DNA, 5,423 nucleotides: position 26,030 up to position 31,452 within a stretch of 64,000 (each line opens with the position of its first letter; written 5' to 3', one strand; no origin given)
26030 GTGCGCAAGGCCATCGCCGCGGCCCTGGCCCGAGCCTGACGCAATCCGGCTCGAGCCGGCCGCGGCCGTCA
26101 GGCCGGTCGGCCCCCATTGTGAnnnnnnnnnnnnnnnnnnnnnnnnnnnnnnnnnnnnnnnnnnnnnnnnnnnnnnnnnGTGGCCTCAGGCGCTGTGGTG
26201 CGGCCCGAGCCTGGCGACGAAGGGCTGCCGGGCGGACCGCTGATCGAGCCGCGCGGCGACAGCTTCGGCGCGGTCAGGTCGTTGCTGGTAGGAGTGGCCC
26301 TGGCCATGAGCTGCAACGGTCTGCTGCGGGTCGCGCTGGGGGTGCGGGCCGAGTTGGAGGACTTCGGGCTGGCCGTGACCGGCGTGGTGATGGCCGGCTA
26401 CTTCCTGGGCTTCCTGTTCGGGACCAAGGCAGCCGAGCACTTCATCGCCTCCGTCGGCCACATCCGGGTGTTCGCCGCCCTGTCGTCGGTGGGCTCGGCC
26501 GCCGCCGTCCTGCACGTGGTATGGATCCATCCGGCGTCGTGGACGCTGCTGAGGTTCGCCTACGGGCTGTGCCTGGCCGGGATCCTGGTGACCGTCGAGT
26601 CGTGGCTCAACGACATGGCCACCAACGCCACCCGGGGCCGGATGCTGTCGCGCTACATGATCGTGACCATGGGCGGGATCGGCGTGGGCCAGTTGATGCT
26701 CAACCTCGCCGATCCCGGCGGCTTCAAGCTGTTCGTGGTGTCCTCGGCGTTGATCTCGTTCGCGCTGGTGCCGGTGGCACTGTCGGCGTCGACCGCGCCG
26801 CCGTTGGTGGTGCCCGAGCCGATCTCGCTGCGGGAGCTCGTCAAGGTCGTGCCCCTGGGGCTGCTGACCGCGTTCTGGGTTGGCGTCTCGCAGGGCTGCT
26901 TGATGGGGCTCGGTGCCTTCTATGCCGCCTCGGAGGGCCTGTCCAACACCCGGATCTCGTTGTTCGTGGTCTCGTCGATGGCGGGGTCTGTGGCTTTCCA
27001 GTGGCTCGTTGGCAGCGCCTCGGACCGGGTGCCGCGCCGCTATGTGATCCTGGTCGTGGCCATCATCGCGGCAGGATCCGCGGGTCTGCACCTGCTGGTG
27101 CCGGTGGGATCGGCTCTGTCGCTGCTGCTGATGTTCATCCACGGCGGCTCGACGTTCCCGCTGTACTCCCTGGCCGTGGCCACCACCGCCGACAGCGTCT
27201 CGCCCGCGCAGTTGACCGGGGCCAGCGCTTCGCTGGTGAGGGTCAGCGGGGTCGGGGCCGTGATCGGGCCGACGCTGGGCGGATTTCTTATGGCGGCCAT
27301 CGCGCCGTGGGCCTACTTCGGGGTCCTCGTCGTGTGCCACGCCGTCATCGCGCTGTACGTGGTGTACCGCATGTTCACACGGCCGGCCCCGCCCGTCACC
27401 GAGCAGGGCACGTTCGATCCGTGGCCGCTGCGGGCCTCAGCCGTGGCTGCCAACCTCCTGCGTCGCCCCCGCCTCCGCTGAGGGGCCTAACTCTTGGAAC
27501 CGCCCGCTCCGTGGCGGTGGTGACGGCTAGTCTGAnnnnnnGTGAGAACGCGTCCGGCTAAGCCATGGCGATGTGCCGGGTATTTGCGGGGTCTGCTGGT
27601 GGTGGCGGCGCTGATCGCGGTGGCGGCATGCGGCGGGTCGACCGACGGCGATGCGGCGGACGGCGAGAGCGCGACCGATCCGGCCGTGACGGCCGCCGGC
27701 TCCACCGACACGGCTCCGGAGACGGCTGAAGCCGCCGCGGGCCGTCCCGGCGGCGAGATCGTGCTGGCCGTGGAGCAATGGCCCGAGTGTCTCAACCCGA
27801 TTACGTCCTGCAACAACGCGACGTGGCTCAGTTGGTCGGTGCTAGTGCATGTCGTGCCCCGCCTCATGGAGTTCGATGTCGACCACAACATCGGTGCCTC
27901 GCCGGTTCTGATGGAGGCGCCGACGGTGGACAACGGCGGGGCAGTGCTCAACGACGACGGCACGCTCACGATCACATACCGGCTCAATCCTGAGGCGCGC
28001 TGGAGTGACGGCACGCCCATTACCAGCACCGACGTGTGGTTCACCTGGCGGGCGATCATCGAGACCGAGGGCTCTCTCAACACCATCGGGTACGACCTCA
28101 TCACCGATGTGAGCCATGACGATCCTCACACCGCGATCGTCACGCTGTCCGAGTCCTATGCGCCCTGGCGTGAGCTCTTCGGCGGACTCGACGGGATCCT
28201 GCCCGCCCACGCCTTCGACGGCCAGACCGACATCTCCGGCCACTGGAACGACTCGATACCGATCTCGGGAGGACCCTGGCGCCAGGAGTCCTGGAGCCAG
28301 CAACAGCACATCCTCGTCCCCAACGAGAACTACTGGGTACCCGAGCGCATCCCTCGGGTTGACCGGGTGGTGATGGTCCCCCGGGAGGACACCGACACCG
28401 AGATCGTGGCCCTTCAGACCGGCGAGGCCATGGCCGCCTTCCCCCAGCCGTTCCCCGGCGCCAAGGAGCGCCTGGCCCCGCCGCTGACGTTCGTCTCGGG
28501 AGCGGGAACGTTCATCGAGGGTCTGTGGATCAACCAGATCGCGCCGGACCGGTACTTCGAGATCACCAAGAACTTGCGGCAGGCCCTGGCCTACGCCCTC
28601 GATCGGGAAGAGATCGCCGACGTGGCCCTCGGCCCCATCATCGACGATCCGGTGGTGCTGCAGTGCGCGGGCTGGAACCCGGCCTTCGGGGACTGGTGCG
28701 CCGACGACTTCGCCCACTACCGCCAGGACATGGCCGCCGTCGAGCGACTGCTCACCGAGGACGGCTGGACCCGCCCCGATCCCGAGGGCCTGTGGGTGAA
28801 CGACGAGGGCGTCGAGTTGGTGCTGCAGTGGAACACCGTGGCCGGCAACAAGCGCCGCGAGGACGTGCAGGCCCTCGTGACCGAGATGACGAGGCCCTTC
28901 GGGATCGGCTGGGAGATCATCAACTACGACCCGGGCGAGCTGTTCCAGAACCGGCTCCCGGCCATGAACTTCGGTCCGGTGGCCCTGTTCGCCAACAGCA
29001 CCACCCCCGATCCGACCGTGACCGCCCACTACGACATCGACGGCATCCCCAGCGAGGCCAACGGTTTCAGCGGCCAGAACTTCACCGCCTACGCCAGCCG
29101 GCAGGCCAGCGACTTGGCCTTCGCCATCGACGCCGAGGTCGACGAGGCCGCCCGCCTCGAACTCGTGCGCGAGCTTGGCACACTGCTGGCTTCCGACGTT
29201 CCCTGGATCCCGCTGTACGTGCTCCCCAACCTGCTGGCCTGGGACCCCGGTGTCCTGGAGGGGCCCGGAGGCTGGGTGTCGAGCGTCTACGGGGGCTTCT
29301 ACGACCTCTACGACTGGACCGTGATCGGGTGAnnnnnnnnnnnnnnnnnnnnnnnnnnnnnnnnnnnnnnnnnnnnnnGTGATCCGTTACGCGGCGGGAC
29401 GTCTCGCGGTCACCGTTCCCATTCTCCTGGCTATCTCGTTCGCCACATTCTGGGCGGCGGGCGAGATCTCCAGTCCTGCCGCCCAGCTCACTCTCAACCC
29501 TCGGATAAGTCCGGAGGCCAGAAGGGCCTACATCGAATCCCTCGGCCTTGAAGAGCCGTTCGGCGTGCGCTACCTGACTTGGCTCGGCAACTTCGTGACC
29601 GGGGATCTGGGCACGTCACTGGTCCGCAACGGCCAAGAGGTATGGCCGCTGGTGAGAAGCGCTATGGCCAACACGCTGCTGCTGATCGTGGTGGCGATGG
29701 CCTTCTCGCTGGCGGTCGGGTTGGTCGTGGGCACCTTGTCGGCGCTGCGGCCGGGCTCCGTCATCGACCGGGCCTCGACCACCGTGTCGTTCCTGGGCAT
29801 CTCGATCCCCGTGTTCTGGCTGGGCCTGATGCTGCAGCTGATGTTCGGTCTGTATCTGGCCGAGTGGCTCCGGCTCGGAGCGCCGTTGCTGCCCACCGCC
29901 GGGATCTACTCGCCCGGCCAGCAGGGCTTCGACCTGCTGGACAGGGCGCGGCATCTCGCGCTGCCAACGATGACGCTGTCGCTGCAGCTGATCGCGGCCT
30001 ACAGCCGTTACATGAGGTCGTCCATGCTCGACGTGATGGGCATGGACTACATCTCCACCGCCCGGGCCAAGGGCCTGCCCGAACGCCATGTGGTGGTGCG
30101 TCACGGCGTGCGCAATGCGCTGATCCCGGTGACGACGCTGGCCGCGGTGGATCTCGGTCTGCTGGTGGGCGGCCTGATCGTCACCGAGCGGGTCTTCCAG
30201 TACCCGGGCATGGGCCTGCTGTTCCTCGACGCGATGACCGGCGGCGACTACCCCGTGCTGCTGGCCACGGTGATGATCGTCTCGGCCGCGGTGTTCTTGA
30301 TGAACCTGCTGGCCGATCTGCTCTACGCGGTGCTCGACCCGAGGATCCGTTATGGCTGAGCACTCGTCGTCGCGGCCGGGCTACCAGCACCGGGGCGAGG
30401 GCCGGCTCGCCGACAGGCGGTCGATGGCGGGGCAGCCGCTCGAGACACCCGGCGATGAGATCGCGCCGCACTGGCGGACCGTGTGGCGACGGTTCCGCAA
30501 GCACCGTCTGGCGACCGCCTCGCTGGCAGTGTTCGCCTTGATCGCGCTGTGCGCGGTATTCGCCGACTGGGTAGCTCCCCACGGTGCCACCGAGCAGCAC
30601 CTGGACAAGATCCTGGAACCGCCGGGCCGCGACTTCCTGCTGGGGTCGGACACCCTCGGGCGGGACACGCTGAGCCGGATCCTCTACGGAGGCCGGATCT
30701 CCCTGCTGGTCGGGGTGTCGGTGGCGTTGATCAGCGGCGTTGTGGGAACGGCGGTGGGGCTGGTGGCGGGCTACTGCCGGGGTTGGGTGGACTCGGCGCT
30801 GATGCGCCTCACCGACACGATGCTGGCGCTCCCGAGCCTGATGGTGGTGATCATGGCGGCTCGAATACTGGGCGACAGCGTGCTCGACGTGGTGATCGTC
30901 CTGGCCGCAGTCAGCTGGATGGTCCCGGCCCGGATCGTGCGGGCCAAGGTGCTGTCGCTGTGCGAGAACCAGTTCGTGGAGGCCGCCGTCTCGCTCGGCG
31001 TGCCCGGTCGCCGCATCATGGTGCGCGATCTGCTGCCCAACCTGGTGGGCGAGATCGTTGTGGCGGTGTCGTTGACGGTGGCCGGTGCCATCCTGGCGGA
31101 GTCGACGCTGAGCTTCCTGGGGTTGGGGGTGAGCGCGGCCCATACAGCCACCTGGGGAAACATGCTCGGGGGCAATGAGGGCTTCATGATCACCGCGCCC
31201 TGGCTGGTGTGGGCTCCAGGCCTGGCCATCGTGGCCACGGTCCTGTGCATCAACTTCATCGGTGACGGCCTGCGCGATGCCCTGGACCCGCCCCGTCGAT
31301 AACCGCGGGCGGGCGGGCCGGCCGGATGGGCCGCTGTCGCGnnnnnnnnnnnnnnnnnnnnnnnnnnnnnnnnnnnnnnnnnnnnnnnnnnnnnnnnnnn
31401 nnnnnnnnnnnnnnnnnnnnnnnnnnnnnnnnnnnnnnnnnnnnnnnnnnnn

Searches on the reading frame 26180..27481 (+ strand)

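Call 41: search_protein_families(library=pfam, proteins=[window:26180-27481:+], max_evalue=0.00001)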
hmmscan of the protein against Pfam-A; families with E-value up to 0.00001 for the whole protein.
window:26180-27481:+ (433 aa): 1 family
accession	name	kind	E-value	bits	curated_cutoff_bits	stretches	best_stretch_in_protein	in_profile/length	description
PF07690.21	MFS_1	-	3.4e-24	85.8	33.4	2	35-353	1-335/347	Major Facilitator Superfamily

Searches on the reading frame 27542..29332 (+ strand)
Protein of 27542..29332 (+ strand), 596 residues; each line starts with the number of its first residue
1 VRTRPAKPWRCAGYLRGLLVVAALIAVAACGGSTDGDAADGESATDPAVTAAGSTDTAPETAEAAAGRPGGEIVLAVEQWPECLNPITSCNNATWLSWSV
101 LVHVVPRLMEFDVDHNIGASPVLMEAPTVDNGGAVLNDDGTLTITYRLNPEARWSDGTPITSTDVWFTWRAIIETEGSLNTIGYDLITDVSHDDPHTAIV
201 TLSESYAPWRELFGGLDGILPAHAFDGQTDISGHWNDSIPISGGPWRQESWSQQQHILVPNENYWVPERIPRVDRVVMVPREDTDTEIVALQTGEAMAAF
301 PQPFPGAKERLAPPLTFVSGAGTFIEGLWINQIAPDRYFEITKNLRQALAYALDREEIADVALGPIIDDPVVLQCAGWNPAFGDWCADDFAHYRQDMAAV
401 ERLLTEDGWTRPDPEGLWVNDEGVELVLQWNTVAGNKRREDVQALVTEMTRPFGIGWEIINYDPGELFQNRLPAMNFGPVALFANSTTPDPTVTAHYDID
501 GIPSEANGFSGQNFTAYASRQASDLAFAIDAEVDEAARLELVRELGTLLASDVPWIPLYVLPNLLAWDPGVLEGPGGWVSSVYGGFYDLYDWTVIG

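Call 19: search_protein_families(library=pfam, proteins=[window:27542-29332:+], max_evalue=0.001)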
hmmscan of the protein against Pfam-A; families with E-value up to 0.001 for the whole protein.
window:27542-29332:+ (596 aa): 1 family
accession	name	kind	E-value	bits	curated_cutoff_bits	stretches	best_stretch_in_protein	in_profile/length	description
PF00496.27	SBP_bac_5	-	5e-45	154.6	32.4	1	138-491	13-353/368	Bacterial extracellular solute-binding proteins, family 5 Middle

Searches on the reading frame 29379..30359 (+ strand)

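Call 19: search_protein_families(library=pfam, proteins=[window:29379-30359:+], max_evalue=0.001)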
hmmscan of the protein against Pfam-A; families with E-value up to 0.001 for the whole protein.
window:29379-30359:+ (326 aa): 2 families
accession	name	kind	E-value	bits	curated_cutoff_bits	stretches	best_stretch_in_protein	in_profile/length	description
PF00528.27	BPD_transp_1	-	2e-38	132.4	26.4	1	114-324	1-183/184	Binding-protein-dependent transport system inner membrane component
PF19300.4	BPD_transp_1_N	-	2.1e-05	25.1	23.8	1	1-76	1-76/114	Binding-prot-dependent transport system membrane comp, N-term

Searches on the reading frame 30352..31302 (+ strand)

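Call 19: search_protein_families(library=pfam, proteins=[window:30352-31302:+], max_evalue=0.001)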
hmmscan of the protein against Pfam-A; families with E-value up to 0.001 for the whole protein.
window:30352-31302:+ (316 aa): 2 families
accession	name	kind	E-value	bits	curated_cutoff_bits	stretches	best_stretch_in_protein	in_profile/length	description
PF00528.27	BPD_transp_1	-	2.1e-27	96.5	26.4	1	132-313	1-180/184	Binding-protein-dependent transport system inner membrane component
PF12911.12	OppC_N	-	4.6e-17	62.1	23.9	1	41-91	3-53/53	N-terminal TM domain of oligopeptide transport permease C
